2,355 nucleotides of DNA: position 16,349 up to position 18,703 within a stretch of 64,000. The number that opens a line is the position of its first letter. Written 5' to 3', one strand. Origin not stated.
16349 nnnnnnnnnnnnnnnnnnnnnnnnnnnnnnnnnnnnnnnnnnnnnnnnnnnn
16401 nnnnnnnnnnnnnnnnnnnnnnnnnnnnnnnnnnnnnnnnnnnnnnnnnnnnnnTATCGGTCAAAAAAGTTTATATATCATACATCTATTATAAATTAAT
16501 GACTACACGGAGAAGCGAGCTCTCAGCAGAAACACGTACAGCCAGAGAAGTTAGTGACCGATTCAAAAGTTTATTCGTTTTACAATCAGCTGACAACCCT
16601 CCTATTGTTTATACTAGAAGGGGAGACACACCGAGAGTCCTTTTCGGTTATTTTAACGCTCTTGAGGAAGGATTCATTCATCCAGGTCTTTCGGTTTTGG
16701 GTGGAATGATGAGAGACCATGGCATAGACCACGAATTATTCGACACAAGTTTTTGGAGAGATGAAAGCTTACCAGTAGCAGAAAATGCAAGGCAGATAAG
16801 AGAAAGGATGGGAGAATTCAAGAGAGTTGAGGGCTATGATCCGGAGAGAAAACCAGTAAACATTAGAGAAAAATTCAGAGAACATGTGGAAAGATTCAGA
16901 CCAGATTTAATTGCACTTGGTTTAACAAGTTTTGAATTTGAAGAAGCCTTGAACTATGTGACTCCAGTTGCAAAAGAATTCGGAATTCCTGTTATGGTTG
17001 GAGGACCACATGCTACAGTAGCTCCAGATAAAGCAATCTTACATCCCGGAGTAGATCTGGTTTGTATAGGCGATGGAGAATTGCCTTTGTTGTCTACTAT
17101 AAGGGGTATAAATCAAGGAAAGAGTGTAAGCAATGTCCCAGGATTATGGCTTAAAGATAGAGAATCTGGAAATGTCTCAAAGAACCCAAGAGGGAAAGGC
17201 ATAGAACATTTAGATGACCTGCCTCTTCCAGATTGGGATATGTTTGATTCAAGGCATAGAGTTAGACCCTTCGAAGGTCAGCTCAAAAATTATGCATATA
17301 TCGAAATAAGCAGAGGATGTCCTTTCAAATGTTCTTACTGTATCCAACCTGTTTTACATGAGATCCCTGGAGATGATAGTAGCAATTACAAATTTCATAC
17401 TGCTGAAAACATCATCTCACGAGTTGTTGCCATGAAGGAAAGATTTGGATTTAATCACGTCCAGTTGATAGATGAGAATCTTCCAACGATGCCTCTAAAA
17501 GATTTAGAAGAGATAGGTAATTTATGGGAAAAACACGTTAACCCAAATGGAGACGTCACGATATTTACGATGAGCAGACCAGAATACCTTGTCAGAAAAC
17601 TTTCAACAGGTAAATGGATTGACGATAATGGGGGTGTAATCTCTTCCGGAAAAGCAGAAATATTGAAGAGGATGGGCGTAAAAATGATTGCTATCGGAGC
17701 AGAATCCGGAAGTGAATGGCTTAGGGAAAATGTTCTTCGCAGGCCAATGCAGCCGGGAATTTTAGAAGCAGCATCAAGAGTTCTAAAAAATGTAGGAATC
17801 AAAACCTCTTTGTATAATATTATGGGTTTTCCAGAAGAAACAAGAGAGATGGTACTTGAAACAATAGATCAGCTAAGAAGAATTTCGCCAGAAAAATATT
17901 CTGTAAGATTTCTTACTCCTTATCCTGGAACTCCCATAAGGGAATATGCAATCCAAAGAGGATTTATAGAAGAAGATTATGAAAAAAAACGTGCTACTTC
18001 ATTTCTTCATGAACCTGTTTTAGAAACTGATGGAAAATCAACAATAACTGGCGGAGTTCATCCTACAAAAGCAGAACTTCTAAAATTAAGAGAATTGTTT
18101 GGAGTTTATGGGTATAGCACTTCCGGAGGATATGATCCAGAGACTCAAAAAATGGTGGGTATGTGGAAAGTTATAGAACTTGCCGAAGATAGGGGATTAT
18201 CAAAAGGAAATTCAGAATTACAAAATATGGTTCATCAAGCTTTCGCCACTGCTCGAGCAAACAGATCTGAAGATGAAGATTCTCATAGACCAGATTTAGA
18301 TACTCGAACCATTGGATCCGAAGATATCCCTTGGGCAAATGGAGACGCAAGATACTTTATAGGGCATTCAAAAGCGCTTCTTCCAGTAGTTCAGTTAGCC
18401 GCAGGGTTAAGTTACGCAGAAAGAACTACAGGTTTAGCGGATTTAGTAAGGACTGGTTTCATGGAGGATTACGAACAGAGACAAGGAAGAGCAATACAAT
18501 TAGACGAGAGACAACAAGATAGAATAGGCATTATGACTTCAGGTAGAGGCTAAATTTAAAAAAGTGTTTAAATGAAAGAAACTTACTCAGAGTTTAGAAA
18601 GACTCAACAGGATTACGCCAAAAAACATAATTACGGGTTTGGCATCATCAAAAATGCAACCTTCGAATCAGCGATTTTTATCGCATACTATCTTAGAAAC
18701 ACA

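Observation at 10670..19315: Ten-gene operon with kinase/nucleotidyltransferase activation, a cobalamin-type radical SAM enzyme and a CDP-alcohol phosphotransferase: candidate uncharacterised phospho-alcohol transfer pathway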

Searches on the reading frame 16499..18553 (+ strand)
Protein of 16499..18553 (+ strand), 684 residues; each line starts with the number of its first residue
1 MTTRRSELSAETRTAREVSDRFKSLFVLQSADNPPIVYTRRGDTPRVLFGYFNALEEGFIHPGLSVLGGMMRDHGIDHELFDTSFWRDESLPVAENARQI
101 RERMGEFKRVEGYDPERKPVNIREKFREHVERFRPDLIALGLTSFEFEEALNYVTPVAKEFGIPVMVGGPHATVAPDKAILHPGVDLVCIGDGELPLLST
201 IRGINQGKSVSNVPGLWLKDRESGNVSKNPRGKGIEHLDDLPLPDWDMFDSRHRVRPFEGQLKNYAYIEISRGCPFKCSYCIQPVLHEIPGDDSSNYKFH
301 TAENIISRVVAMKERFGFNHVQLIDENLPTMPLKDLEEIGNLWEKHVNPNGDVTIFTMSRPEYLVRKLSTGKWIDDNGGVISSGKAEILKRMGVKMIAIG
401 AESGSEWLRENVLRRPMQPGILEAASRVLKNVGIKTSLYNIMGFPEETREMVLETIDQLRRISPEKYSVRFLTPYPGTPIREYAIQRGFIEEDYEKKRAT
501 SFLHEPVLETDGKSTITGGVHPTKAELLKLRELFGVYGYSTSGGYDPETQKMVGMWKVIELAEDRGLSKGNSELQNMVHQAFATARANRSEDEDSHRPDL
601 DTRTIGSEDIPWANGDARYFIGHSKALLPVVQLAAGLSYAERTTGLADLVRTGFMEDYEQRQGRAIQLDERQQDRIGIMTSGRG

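Call 4: search_protein_families(library=pfam, proteins=[window:16499-18553:+], max_evalue=0.01)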
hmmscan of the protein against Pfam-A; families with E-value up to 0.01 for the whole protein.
window:16499-18553:+ (684 aa): 2 families
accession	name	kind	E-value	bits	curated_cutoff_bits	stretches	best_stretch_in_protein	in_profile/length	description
PF04055.27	Radical_SAM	-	6.7e-15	56.1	29.5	1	268-458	1-165/166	Radical SAM superfamily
PF02310.24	B12-binding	-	3.1e-12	46.8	32.1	1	112-197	33-117/121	B12 binding domain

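Call 5: search_protein_families(library=ncbifam, proteins=[window:16499-18553:+], max_evalue=0.01)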
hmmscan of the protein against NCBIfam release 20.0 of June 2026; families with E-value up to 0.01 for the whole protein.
window:16499-18553:+ (684 aa): 27 families (the best 25 are shown)
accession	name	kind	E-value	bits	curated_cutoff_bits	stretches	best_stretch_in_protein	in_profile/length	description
TIGR04013.1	B12_SAM_MJ_1487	hypoth_equivalog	6.3e-32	110.9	251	2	124-288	33-174/382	TIGR04013 family B12-binding domain/radical SAM domain-containing protein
TIGR03471.1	HpnJ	equivalog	1.5e-26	93.3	577.6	2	385-496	289-399/472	hopanoid biosynthesis associated radical SAM protein HpnJ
NF050148.1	rSAM_ApyD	equivalog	8.8e-21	73.9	750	2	127-323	67-251/645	RiPP biosynthesis radical SAM protein ApyD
TIGR02026.1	BchE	equivalog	3.2e-19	69.2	481.35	1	123-496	52-398/497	magnesium-protoporphyrin IX monomethyl ester anaerobic oxidative cyclase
TIGR04479.1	bcpD_PhpK_rSAM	subfamily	1.4e-18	66.6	600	2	386-482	334-429/504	PhpK family radical SAM P-methyltransferase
NF038361.1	rSAM_Sden_1168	equivalog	1.3e-17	63.6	575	1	124-391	130-400/560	Sden_1168 family B12-binding radical SAM P-methyltransferase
TIGR04072.2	rSAM_ladder_B12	equivalog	2e-16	59.6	360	3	381-507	269-394/443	lipid biosynthesis B12-binding/radical SAM protein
TIGR04367.1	HpnR_B12_rSAM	equivalog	5.5e-15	54.9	650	1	120-282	46-203/490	hopanoid C-3 methylase HpnR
TIGR04014.1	B12_SAM_MJ_0865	equivalog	5.8e-13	48.4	360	2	131-286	35-181/434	methyl-coenzyme M reductase glutamine C-methyltransferase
TIGR03975.1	rSAM_ocin_1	subfamily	5.9e-13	48.2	281.85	1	182-329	179-322/606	RiPP maturation radical SAM C-methyltransferase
NF033070.1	rSAM_AprD4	equivalog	1.4e-12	47.3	500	1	392-512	296-414/456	AprD4 family radical SAM diol-dehydratase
TIGR04295.1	B12_rSAM_oligo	hypoth_equivalog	5e-11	41.9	400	1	157-335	97-260/422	TIGR04295 family B12-binding domain-containing radical SAM protein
NF033712.0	B12_rSAM_KedN5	subfamily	1.1e-09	37.1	700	1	135-281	63-211/624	KedN5 family methylcobalamin-dependent radical SAM C-methyltransferase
TIGR00089.1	TIGR00089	subfamily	1.5e-08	33.9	251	1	261-286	136-161/429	MiaB/RimO family radical SAM methylthiotransferase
TIGR04385.1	B12_rSAM_cofa1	equivalog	2.4e-08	33.6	450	1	163-339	100-262/438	B12 lower ligand biosynthesis radical SAM protein BzaD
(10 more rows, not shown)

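Call 10: find_homologous_proteins(query=window:16499-18553:+)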
Query window:16499-18553:+ (684 aa): 548 proteins with E <= 0.001 among 8000 candidates; the best 120 are listed.
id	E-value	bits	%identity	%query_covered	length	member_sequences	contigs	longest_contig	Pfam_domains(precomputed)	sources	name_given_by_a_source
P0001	0.0e+0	1494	94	100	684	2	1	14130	PF04055.28,PF02310.25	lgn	-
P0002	0.0e+0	1153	70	100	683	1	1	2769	PF04055.28,PF02310.25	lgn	-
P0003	2.6e-249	848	55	98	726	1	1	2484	PF04055.28,PF02310.25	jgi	jgi:anaerobic magnesium-protoporphyrin IX monomethyl ester cyclase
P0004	8.5e-225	767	50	97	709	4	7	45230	PF04055.28,PF02310.25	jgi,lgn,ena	-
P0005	6.8e-216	737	50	98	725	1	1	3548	PF04055.28,PF02310.25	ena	-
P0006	1.4e-213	729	50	97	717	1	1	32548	PF04055.28,PF02310.25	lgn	-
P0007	6.0e-212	724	49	97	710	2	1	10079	PF04055.28,PF02310.25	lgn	-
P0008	1.2e-211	723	50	96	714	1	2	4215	PF04055.28,PF02310.25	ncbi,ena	ncbi:MAG: radical SAM protein [Nanoarchaeota archaeon]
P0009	2.6e-209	715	50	96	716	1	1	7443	PF04055.28,PF02310.25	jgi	-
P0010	3.1e-209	715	48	97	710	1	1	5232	PF04055.28,PF02310.25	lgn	-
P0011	7.6e-188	645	50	87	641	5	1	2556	PF04055.28,PF02310.25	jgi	jgi:hypothetical protein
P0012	8.1e-170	585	49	81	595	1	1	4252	PF04055.28,PF02310.25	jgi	-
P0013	1.4e-151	525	50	72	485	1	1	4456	PF04055.28,PF02310.25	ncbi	-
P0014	1.9e-151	524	49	74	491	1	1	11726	PF04055.28,PF02310.25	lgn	-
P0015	4.8e-150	520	49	72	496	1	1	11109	PF04055.28,PF02310.25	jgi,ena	-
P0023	1.3e-141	492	46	72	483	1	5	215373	PF04055.28,PF02310.25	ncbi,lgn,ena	-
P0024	1.5e-141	491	47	72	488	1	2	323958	PF04055.28,PF02310.25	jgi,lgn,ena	-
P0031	3.4e-132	461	45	72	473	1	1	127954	PF04055.28,PF02310.25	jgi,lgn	jgi:radical SAM superfamily enzyme YgiQ (UPF0313 family)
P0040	2.7e-123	431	44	72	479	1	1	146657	PF04055.28,PF02310.25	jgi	jgi:anaerobic magnesium-protoporphyrin IX monomethyl ester cyclase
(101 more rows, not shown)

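Call 11: find_encoding_contigs(protein=P0001, flank=10000, max_places=3)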
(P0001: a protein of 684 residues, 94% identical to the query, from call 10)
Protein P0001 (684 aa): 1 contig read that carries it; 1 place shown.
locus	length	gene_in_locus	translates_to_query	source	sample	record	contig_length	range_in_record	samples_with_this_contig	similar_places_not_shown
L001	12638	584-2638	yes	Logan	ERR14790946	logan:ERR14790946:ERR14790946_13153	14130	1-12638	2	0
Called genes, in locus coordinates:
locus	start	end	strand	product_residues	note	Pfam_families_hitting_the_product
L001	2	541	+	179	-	?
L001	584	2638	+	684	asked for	PF02310:B12-binding, PF04055:Radical_SAM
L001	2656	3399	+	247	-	PF01066:CDP-OH_P_transf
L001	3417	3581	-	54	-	PF19451:DUF5989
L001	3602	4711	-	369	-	-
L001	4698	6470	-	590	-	PF02543:Carbam_trans_N, PF16861:Carbam_trans_C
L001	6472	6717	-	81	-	-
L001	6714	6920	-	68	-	-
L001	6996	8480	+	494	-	PF01943:Polysacc_synt, PF13440:Polysacc_synt_3, PF03023:MurJ (weak)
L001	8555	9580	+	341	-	PF00106:adh_short, PF04321:RmlD_sub_bind, PF01073:3Beta_HSD, PF01370:Epimerase, PF02719:Polysacc_synt_2, PF07993:NAD_binding_4, PF13460:NAD_binding_10, PF16363:GDP_Man_Dehyd, +3 more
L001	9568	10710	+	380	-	PF00155:Aminotran_1_2 (weak), PF01041:DegT_DnrJ_EryC1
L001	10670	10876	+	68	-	-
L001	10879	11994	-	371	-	-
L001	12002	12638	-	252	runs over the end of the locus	PF00977:His_biosynth, PF02581:TMP-TENI (faint), PF03060:NMO (faint), PF01207:Dus (faint)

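Call 12: find_encoding_contigs(protein=P0004, flank=10000, max_places=4)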
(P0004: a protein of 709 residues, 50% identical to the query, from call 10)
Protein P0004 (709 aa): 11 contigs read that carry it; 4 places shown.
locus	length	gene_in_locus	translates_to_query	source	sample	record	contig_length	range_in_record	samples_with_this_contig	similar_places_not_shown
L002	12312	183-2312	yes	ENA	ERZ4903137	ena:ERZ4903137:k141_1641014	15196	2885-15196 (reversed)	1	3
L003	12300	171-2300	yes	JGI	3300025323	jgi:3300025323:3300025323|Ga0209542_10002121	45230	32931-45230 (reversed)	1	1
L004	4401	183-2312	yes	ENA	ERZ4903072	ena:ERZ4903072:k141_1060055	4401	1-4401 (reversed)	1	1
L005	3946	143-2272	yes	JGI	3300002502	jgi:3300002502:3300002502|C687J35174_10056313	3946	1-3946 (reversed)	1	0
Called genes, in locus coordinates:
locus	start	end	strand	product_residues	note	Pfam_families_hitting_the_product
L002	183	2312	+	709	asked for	PF02310:B12-binding, PF04055:Radical_SAM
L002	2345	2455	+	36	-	-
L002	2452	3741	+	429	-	PF00884:Sulfatase, PF01663:Phosphodiest (faint), PF16347:SGSH_C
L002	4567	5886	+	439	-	PF12804:NTP_transf_3, PF07931:CPT (weak), PF13207:AAA_17, PF13238:AAA_18, PF13671:AAA_33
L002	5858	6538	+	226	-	-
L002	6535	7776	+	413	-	PF01073:3Beta_HSD, PF01370:Epimerase, PF02719:Polysacc_synt_2, PF04321:RmlD_sub_bind, PF13460:NAD_binding_10 (weak), PF16363:GDP_Man_Dehyd, PF07993:NAD_binding_4, PF07883:Cupin_2 (faint)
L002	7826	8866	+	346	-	-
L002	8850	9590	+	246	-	PF00106:adh_short, PF13561:adh_short_C2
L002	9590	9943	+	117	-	-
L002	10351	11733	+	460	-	PF01663:Phosphodiest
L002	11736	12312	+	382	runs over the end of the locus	PF00534:Glycos_transf_1, PF13692:Glyco_trans_1_4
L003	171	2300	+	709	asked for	PF02310:B12-binding, PF04055:Radical_SAM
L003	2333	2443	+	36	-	-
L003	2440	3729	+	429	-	PF00884:Sulfatase, PF01663:Phosphodiest (faint), PF16347:SGSH_C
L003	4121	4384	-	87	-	-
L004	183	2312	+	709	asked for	PF02310:B12-binding, PF04055:Radical_SAM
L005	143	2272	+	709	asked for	PF02310:B12-binding, PF04055:Radical_SAM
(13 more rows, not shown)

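Call 14: find_encoding_contigs(protein=P0024, flank=10000, max_places=2)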
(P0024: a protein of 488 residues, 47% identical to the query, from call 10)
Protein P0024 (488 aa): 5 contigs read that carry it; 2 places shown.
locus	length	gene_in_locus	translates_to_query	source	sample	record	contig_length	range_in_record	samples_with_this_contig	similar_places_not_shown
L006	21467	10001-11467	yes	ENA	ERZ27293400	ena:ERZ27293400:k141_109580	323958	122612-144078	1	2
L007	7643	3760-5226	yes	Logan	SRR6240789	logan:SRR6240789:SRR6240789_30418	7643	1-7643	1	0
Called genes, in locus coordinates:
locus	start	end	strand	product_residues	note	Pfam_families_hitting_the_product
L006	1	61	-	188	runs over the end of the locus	PF13489:Methyltransf_23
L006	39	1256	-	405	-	PF01663:Phosphodiest, PF01676:Metalloenzyme (weak)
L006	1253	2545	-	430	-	-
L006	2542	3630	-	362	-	PF04055:Radical_SAM, PF13186:SPASM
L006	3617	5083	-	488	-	PF02310:B12-binding, PF04055:Radical_SAM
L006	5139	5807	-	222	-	PF13489:Methyltransf_23, PF07021:MetW (weak), PF08241:Methyltransf_11, PF13847:Methyltransf_31 (weak)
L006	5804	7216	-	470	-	PF01663:Phosphodiest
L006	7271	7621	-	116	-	PF06339:Ectoine_synth (weak), PF07883:Cupin_2 (weak)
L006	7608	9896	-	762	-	PF00483:NTP_transferase, PF12804:NTP_transf_3, PF01073:3Beta_HSD, PF01370:Epimerase, PF02719:Polysacc_synt_2, PF04321:RmlD_sub_bind, PF16363:GDP_Man_Dehyd, PF07993:NAD_binding_4, +2 more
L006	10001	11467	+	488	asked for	PF02310:B12-binding, PF04055:Radical_SAM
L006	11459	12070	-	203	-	PF01591:6PF2K (weak), PF13238:AAA_18 (faint), PF13671:AAA_33, PF13207:AAA_17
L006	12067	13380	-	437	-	PF00884:Sulfatase, PF02995:DUF229 (weak), PF01676:Metalloenzyme, PF01663:Phosphodiest (weak), PF16347:SGSH_C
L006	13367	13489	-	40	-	-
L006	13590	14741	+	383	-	PF00534:Glycos_transf_1, PF13692:Glyco_trans_1_4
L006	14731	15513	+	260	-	PF03848:TehB (weak), PF13489:Methyltransf_23, PF13847:Methyltransf_31, PF08241:Methyltransf_11, PF08242:Methyltransf_12, PF13649:Methyltransf_25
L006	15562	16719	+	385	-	PF01370:Epimerase, PF04321:RmlD_sub_bind, PF16363:GDP_Man_Dehyd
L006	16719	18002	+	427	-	PF08421:Methyltransf_13, PF13489:Methyltransf_23, PF08241:Methyltransf_11 (weak), PF08242:Methyltransf_12 (weak), PF08484:Methyltransf_14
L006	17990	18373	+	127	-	PF14667:Polysacc_synt_C (weak), PF00190:Cupin_1, PF07883:Cupin_2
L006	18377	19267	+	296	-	-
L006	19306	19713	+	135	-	-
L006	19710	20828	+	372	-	PF00155:Aminotran_1_2, PF01041:DegT_DnrJ_EryC1, PF01053:Cys_Met_Meta_PP (weak), PF01212:Beta_elim_lyase (faint)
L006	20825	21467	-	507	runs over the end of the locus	PF01943:Polysacc_synt, PF13440:Polysacc_synt_3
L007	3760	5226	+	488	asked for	PF02310:B12-binding, PF04055:Radical_SAM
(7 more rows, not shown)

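Call 15: find_encoding_contigs(protein=P0023, flank=10000, max_places=2)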
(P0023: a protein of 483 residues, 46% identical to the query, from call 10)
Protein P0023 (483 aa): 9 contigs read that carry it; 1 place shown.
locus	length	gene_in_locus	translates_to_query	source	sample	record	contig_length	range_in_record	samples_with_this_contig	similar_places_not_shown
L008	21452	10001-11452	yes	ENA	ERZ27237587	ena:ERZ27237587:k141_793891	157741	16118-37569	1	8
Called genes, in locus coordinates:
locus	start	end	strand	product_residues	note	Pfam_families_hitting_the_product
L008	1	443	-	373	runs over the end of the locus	PF01041:DegT_DnrJ_EryC1, PF00155:Aminotran_1_2, PF01053:Cys_Met_Meta_PP (weak)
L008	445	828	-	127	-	PF14667:Polysacc_synt_C (weak)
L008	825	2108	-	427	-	PF08421:Methyltransf_13, PF13489:Methyltransf_23, PF08242:Methyltransf_12 (weak), PF08484:Methyltransf_14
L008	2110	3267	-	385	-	PF01370:Epimerase, PF04321:RmlD_sub_bind, PF16363:GDP_Man_Dehyd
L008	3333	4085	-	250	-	PF02353:CMAS (weak), PF05175:MTS (weak), PF05401:NodS, PF13489:Methyltransf_23, PF13847:Methyltransf_31, PF08241:Methyltransf_11, PF08242:Methyltransf_12, PF13649:Methyltransf_25, +3 more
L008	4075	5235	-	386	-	PF00534:Glycos_transf_1, PF13692:Glyco_trans_1_4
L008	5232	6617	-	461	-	PF01663:Phosphodiest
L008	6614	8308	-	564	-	PF12804:NTP_transf_3 (weak)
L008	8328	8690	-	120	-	-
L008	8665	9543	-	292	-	PF01073:3Beta_HSD (weak), PF01370:Epimerase, PF02719:Polysacc_synt_2 (weak), PF04321:RmlD_sub_bind, PF16363:GDP_Man_Dehyd, PF07993:NAD_binding_4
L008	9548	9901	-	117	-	PF07883:Cupin_2 (weak)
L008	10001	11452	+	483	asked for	PF02310:B12-binding, PF04055:Radical_SAM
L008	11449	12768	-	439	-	PF00483:NTP_transferase, PF01128:IspD (faint), PF12804:NTP_transf_3, PF01591:6PF2K (weak), PF08433:KTI12 (weak), PF13207:AAA_17 (weak), PF13238:AAA_18 (weak), PF13671:AAA_33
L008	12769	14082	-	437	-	PF00884:Sulfatase, PF01663:Phosphodiest, PF16347:SGSH_C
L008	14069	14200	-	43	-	-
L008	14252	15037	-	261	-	PF00535:Glycos_transf_2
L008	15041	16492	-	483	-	PF02310:B12-binding, PF04055:Radical_SAM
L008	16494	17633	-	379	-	PF01041:DegT_DnrJ_EryC1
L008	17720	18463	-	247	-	PF00483:NTP_transferase, PF12804:NTP_transf_3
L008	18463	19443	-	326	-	PF01073:3Beta_HSD, PF01370:Epimerase, PF02719:Polysacc_synt_2, PF04321:RmlD_sub_bind, PF07993:NAD_binding_4, PF13460:NAD_binding_10 (weak), PF16363:GDP_Man_Dehyd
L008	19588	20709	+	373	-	PF13439:Glyco_transf_4, PF13579:Glyco_trans_4_4, PF20706:GT4-conflict, PF00534:Glycos_transf_1, PF13692:Glyco_trans_1_4, PF13524:Glyco_trans_1_2 (faint)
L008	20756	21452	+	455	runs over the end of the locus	PF02310:B12-binding, PF04055:Radical_SAM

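Call 17: search_solved_structures(query=window:16499-18553:+, max_evalue=0.01)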
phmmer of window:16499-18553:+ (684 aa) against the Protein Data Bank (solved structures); distinct sequences matched with E-value up to 0.01: 4.
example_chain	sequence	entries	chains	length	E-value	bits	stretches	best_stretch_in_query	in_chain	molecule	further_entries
7kdx_A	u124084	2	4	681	3.6e-09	39.1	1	117-281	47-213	Methyltransferase TokK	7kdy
6fd2_B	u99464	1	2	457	2.6e-08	36.2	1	393-511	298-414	Putative apramycin biosynthetic oxidoreductase 4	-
9ccb_A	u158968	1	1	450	1.5e-07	33.7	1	166-285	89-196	Radical SAM core domain-containing protein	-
4q37_A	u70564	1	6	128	1.9e-05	26.8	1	117-203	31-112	Radical SAM protein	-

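Call 18: find_related_loci(query=A1, collection=genome_contigs, flank=10000)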
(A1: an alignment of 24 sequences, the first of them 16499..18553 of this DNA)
Query A1 (684 aa) in genome_contigs; peptide patterns used: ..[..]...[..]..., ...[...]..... (x = any residue, [..] = any of these).
600 stretches matched a pattern (row limit reached: there are more); 508 encode a relative of the query (tblastn E <= 1e-3); the best 80 are kept; 80 distinct loci.
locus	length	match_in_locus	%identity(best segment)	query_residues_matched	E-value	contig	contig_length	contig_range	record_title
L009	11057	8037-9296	28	46-493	1e-59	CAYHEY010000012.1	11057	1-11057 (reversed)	MAG TPA_asm: Candidatus Woesearchaeota archaeon isolate ERP119705_co12_128 genome assembly, contig: NODE_7195_length_110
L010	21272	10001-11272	32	46-495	8e-59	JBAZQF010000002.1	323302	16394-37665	MAG: Methanoregula sp. isolate SO_2017_SWC_47 scaffold_35_c1_LP-4_2017, whole genome shotgun sequence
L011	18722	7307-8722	43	46-537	3e-129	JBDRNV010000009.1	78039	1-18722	MAG: Nanoarchaeota archaeon isolate MEGAHIT-group-1.916 k141_7266135, whole genome shotgun sequence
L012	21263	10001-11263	29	46-492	1e-51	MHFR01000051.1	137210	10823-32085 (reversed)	MAG: Omnitrophica bacterium RIFCSPLOWO2_12_FULL_44_17 rifcsplowo2_12_scaffold_55, whole genome shotgun sequence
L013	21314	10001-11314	28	44-508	5e-51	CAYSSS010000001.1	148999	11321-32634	MAG TPA_asm: uncultured Planctomycetia bacterium isolate SRP178699_co1_483 genome assembly, contig: NODE_32_length_14899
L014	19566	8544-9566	30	123-490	4e-50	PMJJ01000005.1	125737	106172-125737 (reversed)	MAG: Actinomycetota bacterium isolate fen_680 73.20120600_E2D.85_contig_16258, whole genome shotgun sequence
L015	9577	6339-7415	28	123-509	7e-44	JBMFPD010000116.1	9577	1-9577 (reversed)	MAG: Anaerolineae bacterium isolate KM4338-54 NODE_116_length_9577_cov_3.442000, whole genome shotgun sequence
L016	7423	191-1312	26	63-484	3e-41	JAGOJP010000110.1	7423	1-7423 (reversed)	MAG: Candidatus Omnitrophota bacterium isolate Go_SlDig_bin_317 Go_SlDig_31873_length_7423_cov_4.175439, whole genome sh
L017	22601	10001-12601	26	58-511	5e-40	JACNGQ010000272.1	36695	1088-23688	MAG: Planctomycetota bacterium isolate NIOZ-UU13 NIOZ-UU_NODE_1182_length_36695_cov_10.1715, whole genome shotgun sequen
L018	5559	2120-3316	26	48-493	3e-39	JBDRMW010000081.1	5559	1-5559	MAG: bacterium isolate MEGAHIT-group-1.85 k141_12700939, whole genome shotgun sequence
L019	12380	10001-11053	27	124-498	1e-37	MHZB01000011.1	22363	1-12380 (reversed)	MAG: Planctomycetes bacterium RIFCSPLOWO2_12_FULL_50_35 rifcsplowo2_12_scaffold_13840, whole genome shotgun sequence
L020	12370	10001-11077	27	124-503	1e-37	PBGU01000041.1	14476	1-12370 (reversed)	MAG: Gammaproteobacteria bacterium isolate SP3050 70824, whole genome shotgun sequence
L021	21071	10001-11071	26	124-498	5e-37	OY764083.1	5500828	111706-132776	MAG: Acidobacteriota bacterium isolate 715e7d27-e149-44c2-9d7f-aa5f8d263fc4 genome assembly, chromosome: 1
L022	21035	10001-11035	25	123-492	6e-37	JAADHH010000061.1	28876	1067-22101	MAG: Chloroflexota bacterium isolate M_MetaBat.175 contig-127_3258, whole genome shotgun sequence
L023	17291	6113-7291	27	59-492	9e-37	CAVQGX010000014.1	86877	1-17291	MAG: uncultured delta proteobacterium isolate MFD09779.bin.3.209 genome assembly, contig: contig_24068, whole genome sho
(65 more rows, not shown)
